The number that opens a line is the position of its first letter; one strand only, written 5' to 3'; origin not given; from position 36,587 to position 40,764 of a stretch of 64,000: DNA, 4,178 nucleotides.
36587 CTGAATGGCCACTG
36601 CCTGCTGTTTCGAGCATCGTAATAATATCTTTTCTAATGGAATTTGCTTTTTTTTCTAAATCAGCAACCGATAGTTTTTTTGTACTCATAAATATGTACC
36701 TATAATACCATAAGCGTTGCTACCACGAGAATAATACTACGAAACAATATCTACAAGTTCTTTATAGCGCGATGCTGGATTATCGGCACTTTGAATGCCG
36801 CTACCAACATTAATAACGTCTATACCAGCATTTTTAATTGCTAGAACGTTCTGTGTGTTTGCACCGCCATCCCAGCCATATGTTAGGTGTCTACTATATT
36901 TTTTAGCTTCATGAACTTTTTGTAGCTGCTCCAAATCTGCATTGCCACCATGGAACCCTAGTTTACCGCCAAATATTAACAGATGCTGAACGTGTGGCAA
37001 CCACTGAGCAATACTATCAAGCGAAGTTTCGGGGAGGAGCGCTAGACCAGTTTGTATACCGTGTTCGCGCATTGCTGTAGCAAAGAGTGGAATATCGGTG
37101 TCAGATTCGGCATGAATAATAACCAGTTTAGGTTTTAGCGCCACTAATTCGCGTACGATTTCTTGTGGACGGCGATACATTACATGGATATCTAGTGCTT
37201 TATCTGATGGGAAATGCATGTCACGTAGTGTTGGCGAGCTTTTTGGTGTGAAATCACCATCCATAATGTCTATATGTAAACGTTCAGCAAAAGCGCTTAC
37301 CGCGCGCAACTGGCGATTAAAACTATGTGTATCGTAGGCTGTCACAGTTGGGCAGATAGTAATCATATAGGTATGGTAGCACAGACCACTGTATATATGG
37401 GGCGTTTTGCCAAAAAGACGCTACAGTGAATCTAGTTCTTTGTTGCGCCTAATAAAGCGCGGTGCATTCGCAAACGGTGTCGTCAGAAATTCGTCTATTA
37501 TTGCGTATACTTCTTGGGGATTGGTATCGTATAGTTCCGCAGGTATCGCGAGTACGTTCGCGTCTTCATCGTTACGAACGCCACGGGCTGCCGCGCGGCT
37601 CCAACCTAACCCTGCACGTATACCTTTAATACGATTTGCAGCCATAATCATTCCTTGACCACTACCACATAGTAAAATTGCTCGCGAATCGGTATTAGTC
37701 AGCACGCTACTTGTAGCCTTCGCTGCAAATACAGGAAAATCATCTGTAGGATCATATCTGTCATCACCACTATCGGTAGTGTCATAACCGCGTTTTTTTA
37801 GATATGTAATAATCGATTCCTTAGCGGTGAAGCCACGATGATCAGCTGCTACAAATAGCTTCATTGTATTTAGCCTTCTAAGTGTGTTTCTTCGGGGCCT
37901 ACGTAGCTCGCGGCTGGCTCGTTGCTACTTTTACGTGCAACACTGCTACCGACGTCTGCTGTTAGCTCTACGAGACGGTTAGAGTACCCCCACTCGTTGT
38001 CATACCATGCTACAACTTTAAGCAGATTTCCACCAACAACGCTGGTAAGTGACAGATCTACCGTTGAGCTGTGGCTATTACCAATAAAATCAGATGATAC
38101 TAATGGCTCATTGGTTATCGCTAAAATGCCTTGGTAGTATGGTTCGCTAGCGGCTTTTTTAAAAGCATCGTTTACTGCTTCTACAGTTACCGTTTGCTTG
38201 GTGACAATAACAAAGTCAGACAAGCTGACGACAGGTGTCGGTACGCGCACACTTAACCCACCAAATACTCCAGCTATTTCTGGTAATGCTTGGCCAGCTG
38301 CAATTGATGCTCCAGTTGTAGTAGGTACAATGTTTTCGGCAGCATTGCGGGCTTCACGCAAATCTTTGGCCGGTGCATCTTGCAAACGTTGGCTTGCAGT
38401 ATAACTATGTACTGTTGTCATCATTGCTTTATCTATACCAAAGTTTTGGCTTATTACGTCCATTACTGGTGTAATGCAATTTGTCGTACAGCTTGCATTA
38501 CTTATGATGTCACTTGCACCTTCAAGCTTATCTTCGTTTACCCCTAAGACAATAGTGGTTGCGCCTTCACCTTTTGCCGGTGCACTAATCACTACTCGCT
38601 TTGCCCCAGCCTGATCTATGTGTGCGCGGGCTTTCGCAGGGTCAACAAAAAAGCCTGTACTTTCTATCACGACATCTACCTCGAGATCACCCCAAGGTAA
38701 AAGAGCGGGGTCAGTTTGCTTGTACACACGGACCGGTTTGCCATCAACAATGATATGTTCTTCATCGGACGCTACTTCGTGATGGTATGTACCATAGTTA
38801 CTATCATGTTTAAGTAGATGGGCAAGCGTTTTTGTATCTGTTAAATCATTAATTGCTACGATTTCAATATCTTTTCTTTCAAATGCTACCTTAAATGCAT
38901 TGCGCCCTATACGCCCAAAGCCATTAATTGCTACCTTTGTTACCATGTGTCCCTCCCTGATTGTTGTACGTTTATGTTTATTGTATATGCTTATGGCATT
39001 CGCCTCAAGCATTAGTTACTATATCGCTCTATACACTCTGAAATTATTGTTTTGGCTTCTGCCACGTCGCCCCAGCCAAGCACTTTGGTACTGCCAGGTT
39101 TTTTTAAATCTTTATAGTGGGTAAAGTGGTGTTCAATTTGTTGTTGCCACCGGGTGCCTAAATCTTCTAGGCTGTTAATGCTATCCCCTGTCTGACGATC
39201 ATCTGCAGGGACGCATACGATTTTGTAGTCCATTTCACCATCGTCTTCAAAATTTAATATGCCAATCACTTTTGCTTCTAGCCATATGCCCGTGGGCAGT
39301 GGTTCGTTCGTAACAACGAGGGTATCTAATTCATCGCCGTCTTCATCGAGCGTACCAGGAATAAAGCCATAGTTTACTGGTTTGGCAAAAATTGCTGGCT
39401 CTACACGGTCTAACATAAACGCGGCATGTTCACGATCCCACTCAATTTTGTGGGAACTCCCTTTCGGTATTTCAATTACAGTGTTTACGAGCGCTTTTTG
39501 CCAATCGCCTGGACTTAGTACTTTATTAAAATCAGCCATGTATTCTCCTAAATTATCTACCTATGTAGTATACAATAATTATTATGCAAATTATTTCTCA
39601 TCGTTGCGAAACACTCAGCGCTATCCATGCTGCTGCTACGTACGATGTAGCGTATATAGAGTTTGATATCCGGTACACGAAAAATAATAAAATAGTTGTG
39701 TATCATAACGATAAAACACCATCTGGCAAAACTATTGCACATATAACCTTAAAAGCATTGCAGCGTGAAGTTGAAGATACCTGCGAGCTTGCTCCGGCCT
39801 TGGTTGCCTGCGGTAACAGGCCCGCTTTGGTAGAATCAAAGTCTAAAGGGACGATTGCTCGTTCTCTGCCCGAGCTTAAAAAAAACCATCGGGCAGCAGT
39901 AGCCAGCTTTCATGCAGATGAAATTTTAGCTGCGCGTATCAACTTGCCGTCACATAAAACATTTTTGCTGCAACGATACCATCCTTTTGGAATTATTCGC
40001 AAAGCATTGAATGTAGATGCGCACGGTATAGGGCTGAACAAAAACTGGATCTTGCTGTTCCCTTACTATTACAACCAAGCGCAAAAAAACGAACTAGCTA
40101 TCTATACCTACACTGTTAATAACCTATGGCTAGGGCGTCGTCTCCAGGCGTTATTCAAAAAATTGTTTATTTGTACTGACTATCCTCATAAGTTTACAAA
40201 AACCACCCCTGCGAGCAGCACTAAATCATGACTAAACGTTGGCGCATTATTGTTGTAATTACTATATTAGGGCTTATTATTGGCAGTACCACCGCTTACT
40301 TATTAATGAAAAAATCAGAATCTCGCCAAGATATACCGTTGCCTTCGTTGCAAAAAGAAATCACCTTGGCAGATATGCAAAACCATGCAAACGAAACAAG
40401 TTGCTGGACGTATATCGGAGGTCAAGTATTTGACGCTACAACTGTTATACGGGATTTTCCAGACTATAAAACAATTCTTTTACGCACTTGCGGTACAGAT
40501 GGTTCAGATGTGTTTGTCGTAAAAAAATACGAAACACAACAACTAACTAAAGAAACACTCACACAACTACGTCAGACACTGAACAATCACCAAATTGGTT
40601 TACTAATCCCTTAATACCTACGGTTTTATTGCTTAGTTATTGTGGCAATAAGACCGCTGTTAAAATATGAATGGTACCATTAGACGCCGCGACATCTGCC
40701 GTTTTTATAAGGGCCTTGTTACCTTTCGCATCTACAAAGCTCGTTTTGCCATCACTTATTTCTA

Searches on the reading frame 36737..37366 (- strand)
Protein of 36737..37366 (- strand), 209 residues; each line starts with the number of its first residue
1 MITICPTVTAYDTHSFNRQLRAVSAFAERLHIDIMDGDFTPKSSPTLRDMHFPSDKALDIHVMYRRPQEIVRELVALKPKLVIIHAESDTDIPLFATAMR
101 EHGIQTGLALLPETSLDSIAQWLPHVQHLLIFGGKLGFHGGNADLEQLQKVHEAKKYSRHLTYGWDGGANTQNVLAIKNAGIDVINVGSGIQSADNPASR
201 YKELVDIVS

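Call 77: search_protein_families(library=pfam, proteins=[window:36737-37366:-], max_evalue=0.001)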
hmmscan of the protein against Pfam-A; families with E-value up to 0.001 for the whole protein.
window:36737-37366:- (209 aa): 1 family
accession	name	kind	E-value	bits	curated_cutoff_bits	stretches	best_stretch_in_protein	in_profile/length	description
PF00834.25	Ribul_P_3_epim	-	3.3e-27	95.6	21.1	1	4-191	2-197/198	Ribulose-phosphate 3 epimerase family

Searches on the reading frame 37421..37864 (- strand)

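Call 77: search_protein_families(library=pfam, proteins=[window:37421-37864:-], max_evalue=0.001)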
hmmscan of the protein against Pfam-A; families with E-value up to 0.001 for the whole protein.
window:37421-37864:- (147 aa): 1 family
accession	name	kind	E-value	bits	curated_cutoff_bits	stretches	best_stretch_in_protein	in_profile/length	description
PF02502.23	LacAB_rpiB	-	9.2e-35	120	24.7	1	4-141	2-135/138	Ribose/Galactose Isomerase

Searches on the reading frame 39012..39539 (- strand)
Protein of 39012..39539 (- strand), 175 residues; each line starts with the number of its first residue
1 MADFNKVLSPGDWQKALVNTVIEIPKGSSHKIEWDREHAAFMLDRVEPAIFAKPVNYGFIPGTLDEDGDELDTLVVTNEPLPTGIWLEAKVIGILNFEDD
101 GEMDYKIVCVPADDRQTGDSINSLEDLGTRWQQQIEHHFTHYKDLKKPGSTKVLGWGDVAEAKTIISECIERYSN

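Call 77: search_protein_families(library=pfam, proteins=[window:39012-39539:-], max_evalue=0.001)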
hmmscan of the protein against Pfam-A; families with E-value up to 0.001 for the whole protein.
window:39012-39539:- (175 aa): 1 family
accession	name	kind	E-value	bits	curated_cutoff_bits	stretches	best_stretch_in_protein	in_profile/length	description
PF00719.24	Pyrophosphatase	-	4.6e-49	166.6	23.5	1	21-173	2-152/153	Inorganic pyrophosphatase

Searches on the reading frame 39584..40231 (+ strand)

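Call 77: search_protein_families(library=pfam, proteins=[window:39584-40231:+], max_evalue=0.001)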
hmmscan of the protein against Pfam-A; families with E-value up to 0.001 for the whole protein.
window:39584-40231:+ (215 aa): 1 family
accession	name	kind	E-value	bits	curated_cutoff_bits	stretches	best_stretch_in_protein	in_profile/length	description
PF03009.23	GDPD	-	1.3e-10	42.3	23.6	1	9-74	11-70/244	Glycerophosphoryl diester phosphodiesterase family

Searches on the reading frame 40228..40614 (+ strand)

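Call 77: search_protein_families(library=pfam, proteins=[window:40228-40614:+], max_evalue=0.001)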
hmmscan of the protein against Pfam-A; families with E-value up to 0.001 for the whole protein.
window:40228-40614:+ (128 aa): 1 family
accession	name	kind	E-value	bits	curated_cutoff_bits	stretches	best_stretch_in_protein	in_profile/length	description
PF00173.33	Cyt-b5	-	9e-08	32.5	23.7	1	46-104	1-59/74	Cytochrome b5-like Heme/Steroid binding domain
